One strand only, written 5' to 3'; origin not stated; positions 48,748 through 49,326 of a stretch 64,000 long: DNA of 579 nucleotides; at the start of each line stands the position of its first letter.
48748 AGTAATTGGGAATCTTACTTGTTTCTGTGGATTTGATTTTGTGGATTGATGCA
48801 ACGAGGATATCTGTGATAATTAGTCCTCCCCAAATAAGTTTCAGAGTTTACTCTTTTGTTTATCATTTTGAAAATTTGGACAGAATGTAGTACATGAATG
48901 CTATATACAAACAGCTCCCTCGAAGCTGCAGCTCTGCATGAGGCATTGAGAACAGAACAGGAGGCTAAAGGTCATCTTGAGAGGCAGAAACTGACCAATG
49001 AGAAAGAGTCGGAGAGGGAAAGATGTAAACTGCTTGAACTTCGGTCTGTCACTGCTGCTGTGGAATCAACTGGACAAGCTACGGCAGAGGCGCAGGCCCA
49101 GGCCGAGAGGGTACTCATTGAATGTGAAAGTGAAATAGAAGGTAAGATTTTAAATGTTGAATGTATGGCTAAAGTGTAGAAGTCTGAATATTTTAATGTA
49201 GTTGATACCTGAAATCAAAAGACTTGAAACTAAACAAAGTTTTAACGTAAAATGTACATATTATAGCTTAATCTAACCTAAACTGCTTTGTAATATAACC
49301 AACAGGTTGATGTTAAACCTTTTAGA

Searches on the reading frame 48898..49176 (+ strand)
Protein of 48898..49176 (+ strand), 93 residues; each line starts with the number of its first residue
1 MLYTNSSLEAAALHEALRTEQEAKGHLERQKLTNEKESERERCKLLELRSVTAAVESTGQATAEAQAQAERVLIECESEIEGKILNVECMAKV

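Call 42: search_protein_families(library=pfam, proteins=[window:48898-49176:+], max_evalue=0.01)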
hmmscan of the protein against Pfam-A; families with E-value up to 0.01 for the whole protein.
seq(93 aa): 0 families

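Call 43: search_solved_structures(query=window:48898-49176:+, max_evalue=0.01, show_alignments=1)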
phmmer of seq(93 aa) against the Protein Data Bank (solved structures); distinct sequences matched with E-value up to 0.01: 6.
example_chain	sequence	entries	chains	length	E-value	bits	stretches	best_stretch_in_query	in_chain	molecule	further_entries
2qzv_A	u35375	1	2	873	7.9e-15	58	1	4-83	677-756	Major vault protein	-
7pkz_A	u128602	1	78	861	9.9e-15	57.6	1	4-84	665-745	Major vault protein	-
4hl8_A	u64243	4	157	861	9.9e-15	57.6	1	4-84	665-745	Major vault protein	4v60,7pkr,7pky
6bp7_A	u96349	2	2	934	1.2e-14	57.4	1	4-84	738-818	Major vault protein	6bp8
9z4w_A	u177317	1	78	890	1.8e-14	56.8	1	4-84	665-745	Major vault protein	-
11dr_A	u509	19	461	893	1.9e-14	56.8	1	4-84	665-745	Major vault protein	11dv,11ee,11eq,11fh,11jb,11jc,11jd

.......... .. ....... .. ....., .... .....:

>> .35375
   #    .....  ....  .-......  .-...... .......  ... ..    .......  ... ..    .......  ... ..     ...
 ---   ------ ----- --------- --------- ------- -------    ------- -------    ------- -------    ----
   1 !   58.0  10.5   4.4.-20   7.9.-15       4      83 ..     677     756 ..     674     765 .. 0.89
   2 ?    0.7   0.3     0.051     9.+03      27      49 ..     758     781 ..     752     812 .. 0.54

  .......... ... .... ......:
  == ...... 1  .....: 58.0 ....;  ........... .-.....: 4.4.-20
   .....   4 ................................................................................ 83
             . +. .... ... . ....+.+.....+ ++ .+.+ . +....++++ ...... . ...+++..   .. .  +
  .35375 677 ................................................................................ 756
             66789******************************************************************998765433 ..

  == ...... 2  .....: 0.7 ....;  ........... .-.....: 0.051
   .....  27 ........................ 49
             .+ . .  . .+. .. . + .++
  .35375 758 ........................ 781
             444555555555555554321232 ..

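Call 44: find_homologous_proteins(query=window:48901-49143:+, max_evalue=1e-8)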
Query seq(81 aa) (81 aa): 26 proteins with E <= 1e-8 among 37 candidates.
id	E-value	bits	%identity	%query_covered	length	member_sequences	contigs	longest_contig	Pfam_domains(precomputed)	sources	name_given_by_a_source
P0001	2.7e-28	114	79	95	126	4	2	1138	-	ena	-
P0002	3.6e-28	114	77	100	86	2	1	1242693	-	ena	-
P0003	6.1e-28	113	82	96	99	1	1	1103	-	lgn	-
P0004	3.6e-27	111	79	96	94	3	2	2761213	-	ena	-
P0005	4.4e-26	107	79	95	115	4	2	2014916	-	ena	-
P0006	4.6e-26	107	78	95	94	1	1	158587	-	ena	-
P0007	1.5e-24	103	74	95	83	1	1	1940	-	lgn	-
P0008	3.6e-24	101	85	81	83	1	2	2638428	-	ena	-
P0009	4.6e-24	101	77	95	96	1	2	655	-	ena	-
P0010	9.5e-24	100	86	80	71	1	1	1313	-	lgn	-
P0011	5.2e-22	95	68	94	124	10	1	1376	-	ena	-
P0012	4.1e-21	92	71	93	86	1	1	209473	-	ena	-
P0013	5.7e-21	91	69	96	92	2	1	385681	-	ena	-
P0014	7.0e-21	91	69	95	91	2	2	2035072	-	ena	-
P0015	1.8e-20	90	71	94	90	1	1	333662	-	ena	-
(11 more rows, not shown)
